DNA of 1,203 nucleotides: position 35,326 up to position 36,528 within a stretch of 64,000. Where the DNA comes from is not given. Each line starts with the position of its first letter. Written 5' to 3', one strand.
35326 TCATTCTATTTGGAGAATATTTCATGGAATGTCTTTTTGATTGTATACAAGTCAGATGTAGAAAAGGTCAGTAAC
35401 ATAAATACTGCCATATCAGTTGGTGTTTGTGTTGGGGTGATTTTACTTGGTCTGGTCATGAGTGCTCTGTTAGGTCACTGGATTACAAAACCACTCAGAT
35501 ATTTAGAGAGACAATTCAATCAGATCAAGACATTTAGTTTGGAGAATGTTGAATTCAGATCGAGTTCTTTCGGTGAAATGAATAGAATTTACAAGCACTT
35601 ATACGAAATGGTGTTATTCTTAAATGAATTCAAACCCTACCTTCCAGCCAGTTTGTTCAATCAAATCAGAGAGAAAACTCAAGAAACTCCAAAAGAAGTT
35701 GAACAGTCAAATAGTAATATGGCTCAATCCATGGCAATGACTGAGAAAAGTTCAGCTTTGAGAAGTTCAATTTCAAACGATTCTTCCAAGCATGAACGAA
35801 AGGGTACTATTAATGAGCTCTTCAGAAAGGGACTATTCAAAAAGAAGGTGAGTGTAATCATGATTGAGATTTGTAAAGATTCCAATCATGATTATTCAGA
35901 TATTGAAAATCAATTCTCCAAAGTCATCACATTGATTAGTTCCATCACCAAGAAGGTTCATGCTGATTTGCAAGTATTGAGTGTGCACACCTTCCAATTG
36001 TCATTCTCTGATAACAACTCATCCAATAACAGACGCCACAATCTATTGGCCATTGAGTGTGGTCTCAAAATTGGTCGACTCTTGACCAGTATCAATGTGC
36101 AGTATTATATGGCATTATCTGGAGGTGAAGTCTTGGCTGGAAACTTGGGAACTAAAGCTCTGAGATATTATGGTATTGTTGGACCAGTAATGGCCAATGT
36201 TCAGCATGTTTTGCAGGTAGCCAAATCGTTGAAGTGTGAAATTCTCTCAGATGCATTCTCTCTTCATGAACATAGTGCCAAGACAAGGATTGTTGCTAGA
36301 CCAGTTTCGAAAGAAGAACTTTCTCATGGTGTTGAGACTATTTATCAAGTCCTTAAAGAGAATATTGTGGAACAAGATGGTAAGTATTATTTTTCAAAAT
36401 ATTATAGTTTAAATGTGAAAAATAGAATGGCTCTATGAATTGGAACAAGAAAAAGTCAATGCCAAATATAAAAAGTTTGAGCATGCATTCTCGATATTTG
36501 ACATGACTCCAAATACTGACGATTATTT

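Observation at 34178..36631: Receptor-type protein with a catalytically degenerate class III nucleotidyl-cyclase homology domain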

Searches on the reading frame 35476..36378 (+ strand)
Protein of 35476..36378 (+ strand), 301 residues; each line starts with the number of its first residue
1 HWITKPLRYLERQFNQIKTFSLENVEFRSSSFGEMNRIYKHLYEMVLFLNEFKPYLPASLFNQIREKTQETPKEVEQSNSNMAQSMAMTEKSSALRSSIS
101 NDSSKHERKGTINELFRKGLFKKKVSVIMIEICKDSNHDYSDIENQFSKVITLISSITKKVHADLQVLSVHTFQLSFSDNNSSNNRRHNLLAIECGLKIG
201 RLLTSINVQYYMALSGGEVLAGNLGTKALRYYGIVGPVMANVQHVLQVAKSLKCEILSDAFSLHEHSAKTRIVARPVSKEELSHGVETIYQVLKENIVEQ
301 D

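Call 27: search_protein_representatives(alignment_id=A3)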
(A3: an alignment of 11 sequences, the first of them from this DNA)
Query: 11 sequences, 417 profile positions. Proteins with E-value up to 0.001 (for the whole library): 5934; up to 1e-10: 813; up to 1e-30: 78. The best 150 are listed.
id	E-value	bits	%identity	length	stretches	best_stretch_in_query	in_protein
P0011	4.7e-164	562.8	-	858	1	2-414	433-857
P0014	2.3e-162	557.2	-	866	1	1-414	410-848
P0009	2.6e-153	527.4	-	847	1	1-416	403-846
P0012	1.3e-133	462.5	-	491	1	1-315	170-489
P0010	6.1e-124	430.6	-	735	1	1-315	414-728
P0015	4.7e-120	417.8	-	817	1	1-412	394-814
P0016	5.5e-117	407.7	-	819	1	2-415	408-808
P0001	1.5e-115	403.0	-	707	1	1-319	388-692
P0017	8.4e-114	397.2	-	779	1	1-414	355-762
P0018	4.6e-113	394.8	-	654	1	1-415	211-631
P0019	2.3e-109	382.6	-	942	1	46-415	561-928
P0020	4.3e-103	361.9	-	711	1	2-410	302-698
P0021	3.1e-100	352.5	-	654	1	1-315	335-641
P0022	1.3e-95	337.3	-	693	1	2-413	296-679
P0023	4.5e-93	329.0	-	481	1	1-407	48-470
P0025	9.8e-86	304.8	-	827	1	2-412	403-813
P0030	1.3e-79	284.6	-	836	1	1-406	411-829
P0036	4.4e-73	263.1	-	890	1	2-405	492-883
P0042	1.1e-64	235.5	-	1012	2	9-214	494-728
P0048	4.1e-54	200.6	-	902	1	1-394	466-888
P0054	1.6e-49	185.4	-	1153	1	1-406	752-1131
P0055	2.7e-49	184.7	-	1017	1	1-411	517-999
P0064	3.2e-39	151.5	-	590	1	4-405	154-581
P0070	1.2e-34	136.5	-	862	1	1-363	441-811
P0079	1.3e-31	126.5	-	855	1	2-405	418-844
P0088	9.6e-30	120.3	-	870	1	2-365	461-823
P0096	9.5e-28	113.8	-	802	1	5-376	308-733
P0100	2.8e-27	112.2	-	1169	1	2-352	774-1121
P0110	1.2e-25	106.9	-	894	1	39-328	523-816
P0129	3.3e-24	102.1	-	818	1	2-346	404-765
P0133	9.7e-24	100.6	-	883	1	27-409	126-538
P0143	6.9e-23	97.8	-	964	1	87-356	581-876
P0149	9.7e-23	97.3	-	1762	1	3-350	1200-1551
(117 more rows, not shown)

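Call 31: search_protein_families(library=pfam, proteins=[P0014, P0016, P0030, P0048, P0054, P0070, P0088, P0100, P0129], max_evalue=0.01)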
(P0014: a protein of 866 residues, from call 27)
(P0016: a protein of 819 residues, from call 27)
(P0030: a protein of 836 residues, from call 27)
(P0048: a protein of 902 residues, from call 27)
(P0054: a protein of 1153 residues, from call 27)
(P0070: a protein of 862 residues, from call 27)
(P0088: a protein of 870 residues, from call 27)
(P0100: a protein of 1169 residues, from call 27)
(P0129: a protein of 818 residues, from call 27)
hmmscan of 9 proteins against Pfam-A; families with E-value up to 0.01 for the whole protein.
P0014 (866 aa): 1 family
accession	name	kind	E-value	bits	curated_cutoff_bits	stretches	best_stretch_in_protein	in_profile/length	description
PF02743.24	dCache_1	-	0.0075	16.3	45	0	187-309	50-190/240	Cache domain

P0016 (819 aa): 2 families
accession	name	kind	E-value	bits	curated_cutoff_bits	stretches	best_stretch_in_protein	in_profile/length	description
PF02743.24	dCache_1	-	0.0046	17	45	1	179-369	66-239/240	Cache domain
PF00211.25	Guanylate_cyc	-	0.0076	16.3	21.9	0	546-691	28-177/183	Adenylate and Guanylate cyclase catalytic domain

P0030 (836 aa): 1 family
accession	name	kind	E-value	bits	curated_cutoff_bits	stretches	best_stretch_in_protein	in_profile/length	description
PF00211.25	Guanylate_cyc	-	2.4e-06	27.7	21.9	1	607-696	59-147/183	Adenylate and Guanylate cyclase catalytic domain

P0048 (902 aa): 0 families

P0054 (1153 aa): 6 families
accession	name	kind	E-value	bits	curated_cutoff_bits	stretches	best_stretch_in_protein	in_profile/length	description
PF12796.13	Ank_2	-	3.8e-31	107.9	27.3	4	99-167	23-90/90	Ankyrin repeats (3 copies)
PF00023.36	Ank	-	1.1e-23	82.4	21.1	4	137-167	2-32/33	Ankyrin repeat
PF13606.12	Ank_3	-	1e-17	62.6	22.3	0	201-226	2-26/30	Ankyrin repeat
PF13637.12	Ank_4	-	7.4e-17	61.5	22.7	2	108-145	1-38/50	Ankyrin repeats (many copies)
PF13857.12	Ank_5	-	2e-13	50.8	27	1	306-354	9-56/56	Ankyrin repeats (many copies)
PF02743.24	dCache_1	-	1.9e-06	28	45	1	554-712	95-237/240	Cache domain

P0070 (862 aa): 2 families
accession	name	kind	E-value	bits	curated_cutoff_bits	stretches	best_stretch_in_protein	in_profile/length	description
PF00211.25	Guanylate_cyc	-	2.5e-10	40.7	21.9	1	582-759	7-178/183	Adenylate and Guanylate cyclase catalytic domain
PF09976.15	TPR_21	-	0.0037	17.5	25.5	1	792-850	80-138/193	Tetratricopeptide repeat-like domain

P0088 (870 aa): 1 family
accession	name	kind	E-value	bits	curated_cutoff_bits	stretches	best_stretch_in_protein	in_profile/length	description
PF00211.25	Guanylate_cyc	-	4.2e-07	30.2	21.9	1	586-747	7-166/183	Adenylate and Guanylate cyclase catalytic domain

P0100 (1169 aa): 7 families
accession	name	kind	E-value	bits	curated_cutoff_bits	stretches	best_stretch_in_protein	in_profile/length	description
PF12796.13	Ank_2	-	1.2e-30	106.4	27.3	3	77-163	11-90/90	Ankyrin repeats (3 copies)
PF00023.36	Ank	-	3.7e-20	71.3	21.1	2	133-163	2-32/33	Ankyrin repeat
PF13637.12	Ank_4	-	4.3e-16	59.1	22.7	1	137-181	1-45/50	Ankyrin repeats (many copies)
PF13606.12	Ank_3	-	8.7e-15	53.6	22.3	0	201-226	2-27/30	Ankyrin repeat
PF13857.12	Ank_5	-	2.5e-09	37.7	27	1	186-236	1-51/56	Ankyrin repeats (many copies)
PF00211.25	Guanylate_cyc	-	1.6e-05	25.1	21.9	1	894-1063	6-168/183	Adenylate and Guanylate cyclase catalytic domain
PF22673.2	MCP-like_PDC_1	-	0.00072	20.4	27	1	544-617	29-105/113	Methyl-accepting chemotaxis protein-like, first PDC sensor domain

P0129 (818 aa): 0 families

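Call 32: list_cluster_members(proteins=[P0014, P0016, P0030, P0048, P0054, P0070, P0088, P0100, P0129, P0149])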
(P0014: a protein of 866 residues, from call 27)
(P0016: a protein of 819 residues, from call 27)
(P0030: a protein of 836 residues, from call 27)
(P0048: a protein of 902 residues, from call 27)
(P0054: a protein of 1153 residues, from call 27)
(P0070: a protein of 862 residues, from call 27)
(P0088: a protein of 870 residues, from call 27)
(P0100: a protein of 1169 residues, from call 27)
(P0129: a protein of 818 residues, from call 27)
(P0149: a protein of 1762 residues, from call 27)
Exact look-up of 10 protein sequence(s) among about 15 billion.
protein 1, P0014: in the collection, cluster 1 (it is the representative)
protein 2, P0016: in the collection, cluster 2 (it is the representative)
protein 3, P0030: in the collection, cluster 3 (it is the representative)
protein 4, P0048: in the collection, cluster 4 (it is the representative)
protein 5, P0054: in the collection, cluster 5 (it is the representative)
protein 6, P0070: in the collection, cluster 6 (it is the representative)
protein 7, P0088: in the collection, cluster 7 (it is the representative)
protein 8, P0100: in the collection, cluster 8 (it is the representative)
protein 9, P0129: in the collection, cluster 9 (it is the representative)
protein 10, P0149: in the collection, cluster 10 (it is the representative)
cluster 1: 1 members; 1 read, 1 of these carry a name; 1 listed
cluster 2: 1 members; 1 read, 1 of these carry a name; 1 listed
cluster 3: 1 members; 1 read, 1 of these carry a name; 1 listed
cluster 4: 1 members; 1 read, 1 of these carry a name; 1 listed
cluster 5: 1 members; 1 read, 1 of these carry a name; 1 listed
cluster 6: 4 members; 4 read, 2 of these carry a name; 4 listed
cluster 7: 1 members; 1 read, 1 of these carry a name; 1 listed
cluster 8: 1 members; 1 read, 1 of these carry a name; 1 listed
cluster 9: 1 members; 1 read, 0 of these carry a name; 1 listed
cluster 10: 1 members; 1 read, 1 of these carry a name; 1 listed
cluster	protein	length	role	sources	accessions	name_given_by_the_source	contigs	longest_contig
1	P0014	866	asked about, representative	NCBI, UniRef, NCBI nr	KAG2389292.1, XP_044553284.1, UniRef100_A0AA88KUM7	hypothetical protein C9374_013852 [Naegleria lovaniensis] | Guanylate cyclase domain-containing protein n=1 Tax=Naegleria lovaniensis TaxID=51637 ... | uncharacterized protein C9374_013852 [Naegleria lovaniensis]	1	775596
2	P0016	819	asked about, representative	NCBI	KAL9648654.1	hypothetical protein ABK040_016284 [Willaertia magna]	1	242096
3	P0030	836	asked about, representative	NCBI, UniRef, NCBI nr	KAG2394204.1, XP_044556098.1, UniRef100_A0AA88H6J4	hypothetical protein C9374_003968 [Naegleria lovaniensis] | Guanylate cyclase domain-containing protein n=1 Tax=Naegleria lovaniensis TaxID=51637 ... | uncharacterized protein C9374_003968 [Naegleria lovaniensis]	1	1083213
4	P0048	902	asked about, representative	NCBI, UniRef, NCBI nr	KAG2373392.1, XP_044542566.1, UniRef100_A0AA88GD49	hypothetical protein C9374_012131 [Naegleria lovaniensis] | Guanylate cyclase domain-containing protein n=1 Tax=Naegleria lovaniensis TaxID=51637 ... | uncharacterized protein C9374_012131 [Naegleria lovaniensis]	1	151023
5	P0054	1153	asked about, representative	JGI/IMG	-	ankyrin repeat protein/class 3 adenylate cyclase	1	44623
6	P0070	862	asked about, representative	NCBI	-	-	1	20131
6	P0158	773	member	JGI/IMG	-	class 3 adenylate cyclase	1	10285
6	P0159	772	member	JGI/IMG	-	class 3 adenylate cyclase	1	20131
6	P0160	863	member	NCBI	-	-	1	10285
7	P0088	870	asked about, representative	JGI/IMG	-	hypothetical protein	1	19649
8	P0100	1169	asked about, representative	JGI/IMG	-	ankyrin repeat protein/class 3 adenylate cyclase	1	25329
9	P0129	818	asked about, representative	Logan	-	-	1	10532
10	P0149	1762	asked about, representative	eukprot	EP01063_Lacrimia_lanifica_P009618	TRINITY_DN16557_c0_g1_i1.p1 TRINITY_DN16557_c0_g1~~TRINITY_DN16557_c0_g1_i1.p1 ORF ...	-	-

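Call 36: search_solved_structures(query=P0070, max_evalue=0.001, show_alignments=3)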
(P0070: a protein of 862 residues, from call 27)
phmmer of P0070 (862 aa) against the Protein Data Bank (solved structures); distinct sequences matched with E-value up to 0.001: 2.
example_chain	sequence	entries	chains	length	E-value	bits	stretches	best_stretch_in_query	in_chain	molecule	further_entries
3r5g_A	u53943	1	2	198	2.7e-06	29.2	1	579-760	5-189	CyaB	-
2w01_A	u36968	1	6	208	8.4e-05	24.2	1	577-718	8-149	ADENYLATE CYCLASE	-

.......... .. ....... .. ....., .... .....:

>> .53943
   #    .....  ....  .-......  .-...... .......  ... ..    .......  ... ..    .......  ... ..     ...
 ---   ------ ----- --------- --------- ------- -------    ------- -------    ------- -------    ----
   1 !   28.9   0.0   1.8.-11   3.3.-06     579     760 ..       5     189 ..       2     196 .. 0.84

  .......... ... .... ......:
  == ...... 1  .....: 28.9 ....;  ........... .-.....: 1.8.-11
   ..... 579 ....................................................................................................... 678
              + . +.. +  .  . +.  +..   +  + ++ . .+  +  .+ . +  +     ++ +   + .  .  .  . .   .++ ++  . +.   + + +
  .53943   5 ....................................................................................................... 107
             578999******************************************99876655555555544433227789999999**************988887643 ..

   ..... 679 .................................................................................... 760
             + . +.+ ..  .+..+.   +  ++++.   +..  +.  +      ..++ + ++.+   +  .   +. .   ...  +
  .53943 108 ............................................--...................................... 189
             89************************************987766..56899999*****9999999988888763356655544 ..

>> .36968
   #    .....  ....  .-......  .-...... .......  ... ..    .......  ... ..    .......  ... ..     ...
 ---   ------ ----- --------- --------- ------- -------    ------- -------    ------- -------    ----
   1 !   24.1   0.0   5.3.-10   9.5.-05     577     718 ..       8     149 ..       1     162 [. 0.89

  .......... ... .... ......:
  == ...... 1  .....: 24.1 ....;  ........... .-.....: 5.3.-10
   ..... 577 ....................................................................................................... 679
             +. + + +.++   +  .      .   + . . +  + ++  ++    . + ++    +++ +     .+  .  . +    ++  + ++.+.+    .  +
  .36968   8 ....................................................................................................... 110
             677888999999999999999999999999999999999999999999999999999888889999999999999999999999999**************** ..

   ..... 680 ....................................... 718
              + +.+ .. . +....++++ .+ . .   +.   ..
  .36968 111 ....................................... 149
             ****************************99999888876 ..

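Call 44: list_cluster_members(proteins=[P0025, P0036, P0042, P0055, P0064, P0079, P0096, P0110, P0133, P0143])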
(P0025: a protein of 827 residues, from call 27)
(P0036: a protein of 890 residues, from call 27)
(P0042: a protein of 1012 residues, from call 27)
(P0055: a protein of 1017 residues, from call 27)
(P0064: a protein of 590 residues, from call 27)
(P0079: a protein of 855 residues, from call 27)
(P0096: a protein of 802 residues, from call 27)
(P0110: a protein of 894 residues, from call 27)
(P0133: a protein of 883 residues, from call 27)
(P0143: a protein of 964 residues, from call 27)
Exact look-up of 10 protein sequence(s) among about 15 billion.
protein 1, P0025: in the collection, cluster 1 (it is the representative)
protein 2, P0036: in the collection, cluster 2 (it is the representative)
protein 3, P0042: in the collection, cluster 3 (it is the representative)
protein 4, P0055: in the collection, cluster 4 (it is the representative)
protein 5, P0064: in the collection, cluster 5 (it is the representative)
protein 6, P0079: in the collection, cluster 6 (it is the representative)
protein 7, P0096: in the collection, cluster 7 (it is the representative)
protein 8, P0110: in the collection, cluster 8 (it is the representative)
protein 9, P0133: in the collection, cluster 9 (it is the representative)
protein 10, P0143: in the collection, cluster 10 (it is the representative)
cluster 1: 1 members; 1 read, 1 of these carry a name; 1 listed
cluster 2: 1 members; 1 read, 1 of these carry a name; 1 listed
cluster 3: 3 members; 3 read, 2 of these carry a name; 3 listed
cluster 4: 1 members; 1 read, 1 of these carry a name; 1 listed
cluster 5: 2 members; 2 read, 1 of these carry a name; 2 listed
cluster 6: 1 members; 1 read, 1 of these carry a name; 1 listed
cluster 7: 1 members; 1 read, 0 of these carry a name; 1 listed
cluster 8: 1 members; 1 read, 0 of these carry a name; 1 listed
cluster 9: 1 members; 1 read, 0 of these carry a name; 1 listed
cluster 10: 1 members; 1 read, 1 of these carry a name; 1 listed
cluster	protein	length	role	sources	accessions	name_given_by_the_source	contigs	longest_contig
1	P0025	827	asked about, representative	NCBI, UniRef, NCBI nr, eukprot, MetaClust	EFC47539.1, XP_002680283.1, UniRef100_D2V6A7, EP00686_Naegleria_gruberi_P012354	predicted protein [Naegleria gruberi] | Predicted protein n=1 Tax=Naegleria gruberi TaxID=5762 RepID=D2V6A7_NAEGR | uncharacterized protein NAEGRDRAFT_64367 [Naegleria gruberi]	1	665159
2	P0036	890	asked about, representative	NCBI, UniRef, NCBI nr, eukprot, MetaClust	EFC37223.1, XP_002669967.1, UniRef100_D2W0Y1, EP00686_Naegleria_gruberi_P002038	hypothetical protein NAEGRDRAFT_59796 [Naegleria gruberi] | N-terminal Ras-GEF domain-containing protein n=1 Tax=Naegleria gruberi TaxID=5762 ... | uncharacterized protein NAEGRDRAFT_59796 [Naegleria gruberi]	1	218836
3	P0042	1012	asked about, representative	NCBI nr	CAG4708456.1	unnamed protein product [Naegleria fowleri]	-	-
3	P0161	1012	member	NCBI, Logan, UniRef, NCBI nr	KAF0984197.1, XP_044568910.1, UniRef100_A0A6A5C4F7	hypothetical protein FDP41_007374 [Naegleria fowleri] | Guanylate cyclase domain-containing protein n=1 Tax=Naegleria fowleri TaxID=5763 ... | uncharacterized protein FDP41_007374 [Naegleria fowleri]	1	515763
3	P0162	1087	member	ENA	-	-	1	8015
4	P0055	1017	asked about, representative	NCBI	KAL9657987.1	hypothetical protein ABK040_016637 [Willaertia magna]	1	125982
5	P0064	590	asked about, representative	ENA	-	-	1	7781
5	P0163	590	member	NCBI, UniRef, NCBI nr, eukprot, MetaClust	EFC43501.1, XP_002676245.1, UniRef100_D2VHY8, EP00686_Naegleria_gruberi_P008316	Adenylate/Guanylate cyclase [Naegleria gruberi] | Adenylate/Guanylate cyclase n=1 Tax=Naegleria gruberi TaxID=5762 RepID=D2VHY8_NAEGR | XP_002676245.1 Adenylate/Guanylate cyclase [Naegleria gruberi strain NEG-M]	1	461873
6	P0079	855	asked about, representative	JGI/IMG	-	class 3 adenylate cyclase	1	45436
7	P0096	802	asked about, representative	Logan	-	-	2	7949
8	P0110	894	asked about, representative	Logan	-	-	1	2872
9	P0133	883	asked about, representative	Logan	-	-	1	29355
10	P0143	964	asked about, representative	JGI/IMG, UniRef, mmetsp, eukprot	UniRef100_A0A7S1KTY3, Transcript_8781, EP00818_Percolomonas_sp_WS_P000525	Guanylate cyclase domain-containing protein n=1 Tax=Percolomonas cosmopolitus TaxID=63605 ... | Transcript_8781/g.32488 ORF Transcript_8781/g.32488 Transcript_8781/m.32488 type:complete ... | CAMPEP_0117443582 /NCGR_PEP_ID=MMETSP0759-20121206/4768_1 /TAXON_ID=63605 ...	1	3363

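Call 57: find_homologous_proteins(query=A3, max_evalue=0.00001)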
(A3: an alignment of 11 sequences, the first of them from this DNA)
Query A3 (11 sequences) (301 aa, profile of the alignment): 4 proteins with E <= 0.00001 among 4970 candidates.
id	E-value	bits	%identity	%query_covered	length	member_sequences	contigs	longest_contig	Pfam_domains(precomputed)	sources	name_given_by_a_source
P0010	1.9e-123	431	33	100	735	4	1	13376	-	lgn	-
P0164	9.2e-123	428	32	100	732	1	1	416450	-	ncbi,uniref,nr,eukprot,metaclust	ncbi:hypothetical protein NAEGRDRAFT_80465 [Naegleria gruberi]|uniref:Guanylate cyclase domain-conta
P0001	4.7e-115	403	100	100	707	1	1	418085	-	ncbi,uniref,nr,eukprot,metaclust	ncbi:predicted protein [Naegleria gruberi]|uniref:Predicted protein n=1 Tax=Naegleria gruberi TaxID=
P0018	1.5e-112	395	31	99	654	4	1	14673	-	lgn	-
